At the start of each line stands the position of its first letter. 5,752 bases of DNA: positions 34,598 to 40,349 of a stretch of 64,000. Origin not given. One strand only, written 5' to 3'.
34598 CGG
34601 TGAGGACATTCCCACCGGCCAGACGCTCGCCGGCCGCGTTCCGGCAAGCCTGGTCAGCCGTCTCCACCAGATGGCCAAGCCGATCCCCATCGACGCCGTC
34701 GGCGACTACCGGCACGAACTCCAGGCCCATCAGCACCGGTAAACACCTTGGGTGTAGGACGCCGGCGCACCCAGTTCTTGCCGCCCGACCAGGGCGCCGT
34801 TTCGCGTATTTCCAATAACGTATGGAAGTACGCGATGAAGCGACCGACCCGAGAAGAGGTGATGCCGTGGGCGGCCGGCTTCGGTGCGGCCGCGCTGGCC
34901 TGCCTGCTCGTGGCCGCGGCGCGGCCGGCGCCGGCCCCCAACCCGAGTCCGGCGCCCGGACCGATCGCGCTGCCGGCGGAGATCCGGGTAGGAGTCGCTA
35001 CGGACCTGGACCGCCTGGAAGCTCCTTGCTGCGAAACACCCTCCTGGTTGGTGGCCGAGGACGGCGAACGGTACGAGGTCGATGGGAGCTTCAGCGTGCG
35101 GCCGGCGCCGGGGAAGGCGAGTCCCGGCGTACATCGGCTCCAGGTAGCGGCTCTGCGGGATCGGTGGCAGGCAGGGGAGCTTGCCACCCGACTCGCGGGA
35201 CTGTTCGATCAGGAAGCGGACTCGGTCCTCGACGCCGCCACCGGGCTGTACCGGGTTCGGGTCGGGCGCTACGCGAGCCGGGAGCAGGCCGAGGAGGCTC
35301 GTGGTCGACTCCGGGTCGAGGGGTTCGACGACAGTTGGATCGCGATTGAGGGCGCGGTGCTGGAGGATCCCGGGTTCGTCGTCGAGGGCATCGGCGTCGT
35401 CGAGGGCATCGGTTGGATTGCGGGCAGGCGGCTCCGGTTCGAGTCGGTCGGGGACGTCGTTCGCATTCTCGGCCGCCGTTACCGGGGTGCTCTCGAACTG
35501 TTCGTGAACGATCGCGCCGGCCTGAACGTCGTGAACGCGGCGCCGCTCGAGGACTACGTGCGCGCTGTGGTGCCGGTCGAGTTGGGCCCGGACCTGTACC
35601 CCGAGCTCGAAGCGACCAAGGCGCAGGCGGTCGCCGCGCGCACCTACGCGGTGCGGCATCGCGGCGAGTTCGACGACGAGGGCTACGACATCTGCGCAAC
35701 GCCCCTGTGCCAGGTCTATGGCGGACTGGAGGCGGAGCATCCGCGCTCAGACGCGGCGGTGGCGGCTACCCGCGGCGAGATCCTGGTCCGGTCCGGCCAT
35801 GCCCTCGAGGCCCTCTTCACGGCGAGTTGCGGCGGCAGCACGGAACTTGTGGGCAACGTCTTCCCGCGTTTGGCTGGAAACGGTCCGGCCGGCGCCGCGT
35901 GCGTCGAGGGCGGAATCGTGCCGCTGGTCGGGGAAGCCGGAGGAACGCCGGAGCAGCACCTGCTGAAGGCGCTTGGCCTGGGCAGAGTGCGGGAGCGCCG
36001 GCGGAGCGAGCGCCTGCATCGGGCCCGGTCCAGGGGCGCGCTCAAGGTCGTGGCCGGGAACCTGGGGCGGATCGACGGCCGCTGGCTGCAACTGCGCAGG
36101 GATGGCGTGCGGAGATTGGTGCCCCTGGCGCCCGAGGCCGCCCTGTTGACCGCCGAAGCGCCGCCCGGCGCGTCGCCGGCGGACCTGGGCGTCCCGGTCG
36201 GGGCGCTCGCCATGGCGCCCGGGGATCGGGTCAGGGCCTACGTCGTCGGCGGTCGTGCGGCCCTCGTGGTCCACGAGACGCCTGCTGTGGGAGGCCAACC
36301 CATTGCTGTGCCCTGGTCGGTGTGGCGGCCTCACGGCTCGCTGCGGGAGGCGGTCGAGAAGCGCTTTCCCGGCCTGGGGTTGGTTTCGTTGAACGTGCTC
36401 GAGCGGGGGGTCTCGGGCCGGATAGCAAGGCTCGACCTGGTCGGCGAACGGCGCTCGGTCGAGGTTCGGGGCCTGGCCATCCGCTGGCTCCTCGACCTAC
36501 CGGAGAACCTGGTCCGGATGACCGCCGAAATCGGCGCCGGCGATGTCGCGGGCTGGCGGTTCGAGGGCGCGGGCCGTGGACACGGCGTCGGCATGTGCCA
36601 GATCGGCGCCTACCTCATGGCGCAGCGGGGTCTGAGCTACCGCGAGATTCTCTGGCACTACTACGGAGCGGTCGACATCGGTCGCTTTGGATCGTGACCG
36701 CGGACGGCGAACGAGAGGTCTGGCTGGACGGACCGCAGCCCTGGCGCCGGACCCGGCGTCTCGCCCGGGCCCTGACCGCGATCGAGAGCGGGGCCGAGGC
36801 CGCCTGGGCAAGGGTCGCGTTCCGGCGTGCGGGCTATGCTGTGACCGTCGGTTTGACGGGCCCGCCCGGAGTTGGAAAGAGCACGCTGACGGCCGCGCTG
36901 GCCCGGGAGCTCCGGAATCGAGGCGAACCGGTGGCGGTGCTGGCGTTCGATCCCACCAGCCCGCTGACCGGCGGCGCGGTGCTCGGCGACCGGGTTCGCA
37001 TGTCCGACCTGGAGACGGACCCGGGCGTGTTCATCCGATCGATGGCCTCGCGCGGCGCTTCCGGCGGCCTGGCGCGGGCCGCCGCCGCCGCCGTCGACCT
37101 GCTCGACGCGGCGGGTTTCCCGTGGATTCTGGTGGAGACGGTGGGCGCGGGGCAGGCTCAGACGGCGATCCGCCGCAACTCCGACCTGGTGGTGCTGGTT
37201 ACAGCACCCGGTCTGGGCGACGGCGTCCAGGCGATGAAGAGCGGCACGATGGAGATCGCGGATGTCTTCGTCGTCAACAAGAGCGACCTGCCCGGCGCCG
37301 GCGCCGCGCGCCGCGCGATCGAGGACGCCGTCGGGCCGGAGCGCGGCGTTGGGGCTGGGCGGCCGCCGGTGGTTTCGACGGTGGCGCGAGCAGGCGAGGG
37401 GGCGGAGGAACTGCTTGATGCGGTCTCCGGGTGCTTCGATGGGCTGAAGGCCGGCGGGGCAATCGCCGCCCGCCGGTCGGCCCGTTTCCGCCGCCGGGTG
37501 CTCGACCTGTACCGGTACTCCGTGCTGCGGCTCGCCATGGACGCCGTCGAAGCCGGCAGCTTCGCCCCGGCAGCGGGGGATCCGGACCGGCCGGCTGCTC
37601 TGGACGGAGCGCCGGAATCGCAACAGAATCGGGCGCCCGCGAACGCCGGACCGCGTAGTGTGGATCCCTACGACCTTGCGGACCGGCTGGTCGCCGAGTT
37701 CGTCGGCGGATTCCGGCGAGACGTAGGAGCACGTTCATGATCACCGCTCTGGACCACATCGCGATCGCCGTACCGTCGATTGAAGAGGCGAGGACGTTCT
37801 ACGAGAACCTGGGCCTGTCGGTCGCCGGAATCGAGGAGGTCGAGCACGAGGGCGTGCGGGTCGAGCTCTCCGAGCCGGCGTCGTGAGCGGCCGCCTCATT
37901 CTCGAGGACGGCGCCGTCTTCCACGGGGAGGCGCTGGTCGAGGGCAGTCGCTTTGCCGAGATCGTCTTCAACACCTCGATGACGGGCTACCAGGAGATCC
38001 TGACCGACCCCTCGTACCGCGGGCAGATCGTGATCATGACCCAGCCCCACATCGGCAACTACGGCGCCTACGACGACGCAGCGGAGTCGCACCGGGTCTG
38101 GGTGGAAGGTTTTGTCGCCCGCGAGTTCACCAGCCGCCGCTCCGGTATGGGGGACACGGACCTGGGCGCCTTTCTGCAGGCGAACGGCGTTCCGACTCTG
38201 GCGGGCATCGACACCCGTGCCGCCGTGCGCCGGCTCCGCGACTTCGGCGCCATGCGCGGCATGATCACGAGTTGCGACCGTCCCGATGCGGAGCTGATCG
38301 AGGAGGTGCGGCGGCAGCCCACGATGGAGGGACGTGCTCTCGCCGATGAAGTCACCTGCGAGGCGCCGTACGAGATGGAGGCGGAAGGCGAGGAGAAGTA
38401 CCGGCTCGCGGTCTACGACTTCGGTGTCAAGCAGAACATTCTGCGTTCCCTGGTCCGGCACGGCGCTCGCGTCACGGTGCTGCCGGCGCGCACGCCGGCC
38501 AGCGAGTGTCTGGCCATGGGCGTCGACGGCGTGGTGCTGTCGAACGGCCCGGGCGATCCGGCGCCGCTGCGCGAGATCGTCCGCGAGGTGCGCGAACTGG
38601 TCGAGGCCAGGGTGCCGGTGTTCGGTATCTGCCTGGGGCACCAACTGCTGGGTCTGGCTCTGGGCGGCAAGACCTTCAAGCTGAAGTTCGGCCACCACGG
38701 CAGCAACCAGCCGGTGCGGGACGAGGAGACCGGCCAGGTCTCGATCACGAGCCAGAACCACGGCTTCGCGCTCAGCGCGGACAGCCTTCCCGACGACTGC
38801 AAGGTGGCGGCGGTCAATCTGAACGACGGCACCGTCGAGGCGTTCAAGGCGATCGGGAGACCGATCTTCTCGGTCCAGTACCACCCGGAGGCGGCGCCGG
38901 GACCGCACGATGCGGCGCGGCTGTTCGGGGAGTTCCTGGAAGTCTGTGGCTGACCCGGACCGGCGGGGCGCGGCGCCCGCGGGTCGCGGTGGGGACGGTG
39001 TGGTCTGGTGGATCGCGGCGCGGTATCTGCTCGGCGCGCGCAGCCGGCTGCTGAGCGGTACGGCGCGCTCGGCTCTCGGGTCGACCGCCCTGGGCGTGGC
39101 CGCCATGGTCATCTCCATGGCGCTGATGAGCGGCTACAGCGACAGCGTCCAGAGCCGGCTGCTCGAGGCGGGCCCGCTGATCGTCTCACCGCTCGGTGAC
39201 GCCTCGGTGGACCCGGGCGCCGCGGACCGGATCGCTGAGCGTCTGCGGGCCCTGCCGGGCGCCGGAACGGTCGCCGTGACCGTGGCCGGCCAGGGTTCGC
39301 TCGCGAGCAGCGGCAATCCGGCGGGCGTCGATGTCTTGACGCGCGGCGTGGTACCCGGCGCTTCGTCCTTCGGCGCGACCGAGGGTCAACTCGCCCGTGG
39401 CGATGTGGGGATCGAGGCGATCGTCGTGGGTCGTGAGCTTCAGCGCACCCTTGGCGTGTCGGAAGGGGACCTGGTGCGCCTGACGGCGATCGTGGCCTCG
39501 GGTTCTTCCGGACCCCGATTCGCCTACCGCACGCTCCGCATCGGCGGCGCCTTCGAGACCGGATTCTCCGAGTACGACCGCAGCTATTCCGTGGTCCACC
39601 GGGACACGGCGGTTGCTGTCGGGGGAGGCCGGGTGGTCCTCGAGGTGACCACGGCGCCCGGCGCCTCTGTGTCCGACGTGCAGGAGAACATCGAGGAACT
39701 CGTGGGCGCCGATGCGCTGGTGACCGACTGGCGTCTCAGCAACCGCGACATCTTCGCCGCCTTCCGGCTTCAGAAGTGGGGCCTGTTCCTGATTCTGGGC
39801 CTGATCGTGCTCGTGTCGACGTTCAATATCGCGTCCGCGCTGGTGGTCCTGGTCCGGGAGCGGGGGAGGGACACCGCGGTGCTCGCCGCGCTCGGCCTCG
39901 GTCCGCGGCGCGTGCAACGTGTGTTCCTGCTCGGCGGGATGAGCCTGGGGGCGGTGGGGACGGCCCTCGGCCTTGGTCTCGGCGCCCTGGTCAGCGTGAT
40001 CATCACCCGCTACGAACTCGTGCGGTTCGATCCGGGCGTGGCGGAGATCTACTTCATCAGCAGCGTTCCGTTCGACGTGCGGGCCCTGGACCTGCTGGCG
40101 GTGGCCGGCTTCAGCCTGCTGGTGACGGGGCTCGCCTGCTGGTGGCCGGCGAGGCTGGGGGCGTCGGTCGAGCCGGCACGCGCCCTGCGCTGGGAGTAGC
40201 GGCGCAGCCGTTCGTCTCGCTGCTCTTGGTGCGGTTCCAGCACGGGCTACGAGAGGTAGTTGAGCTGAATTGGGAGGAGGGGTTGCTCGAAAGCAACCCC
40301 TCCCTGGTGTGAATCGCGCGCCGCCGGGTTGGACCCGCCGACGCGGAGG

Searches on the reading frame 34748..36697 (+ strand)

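Call 24: search_protein_families(library=pfam, proteins=[window:34748-36697:+], max_evalue=0.0001)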
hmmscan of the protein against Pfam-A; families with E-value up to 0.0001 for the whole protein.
window:34748-36697:+ (649 aa): 2 families
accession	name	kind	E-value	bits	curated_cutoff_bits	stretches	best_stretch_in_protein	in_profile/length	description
PF08486.15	SpoIID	-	1.4e-23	83.8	23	1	257-347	3-96/97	Stage II sporulation protein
PF05036.18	SPOR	-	6.1e-12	46.1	21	1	126-195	2-72/76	SPOR domain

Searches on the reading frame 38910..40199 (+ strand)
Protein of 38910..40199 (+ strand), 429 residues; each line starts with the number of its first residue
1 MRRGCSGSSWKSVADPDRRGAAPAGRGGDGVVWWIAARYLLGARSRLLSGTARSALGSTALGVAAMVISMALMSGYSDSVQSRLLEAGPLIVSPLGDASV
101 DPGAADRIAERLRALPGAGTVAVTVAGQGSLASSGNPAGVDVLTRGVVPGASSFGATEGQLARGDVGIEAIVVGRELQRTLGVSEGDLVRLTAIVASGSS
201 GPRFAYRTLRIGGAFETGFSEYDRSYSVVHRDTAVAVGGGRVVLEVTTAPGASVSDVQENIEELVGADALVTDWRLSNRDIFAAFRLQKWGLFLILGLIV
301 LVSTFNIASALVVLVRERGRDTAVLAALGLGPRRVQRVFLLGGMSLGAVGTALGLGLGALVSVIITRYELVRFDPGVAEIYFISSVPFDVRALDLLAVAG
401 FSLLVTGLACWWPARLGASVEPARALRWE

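Call 24: search_protein_families(library=pfam, proteins=[window:38910-40199:+], max_evalue=0.0001)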
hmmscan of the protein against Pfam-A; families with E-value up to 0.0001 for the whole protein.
window:38910-40199:+ (429 aa): 1 family
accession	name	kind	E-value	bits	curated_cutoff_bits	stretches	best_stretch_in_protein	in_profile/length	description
PF02687.27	FtsX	-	1.6e-14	54.4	25.5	1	294-419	2-117/120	FtsX-like permease C-terminal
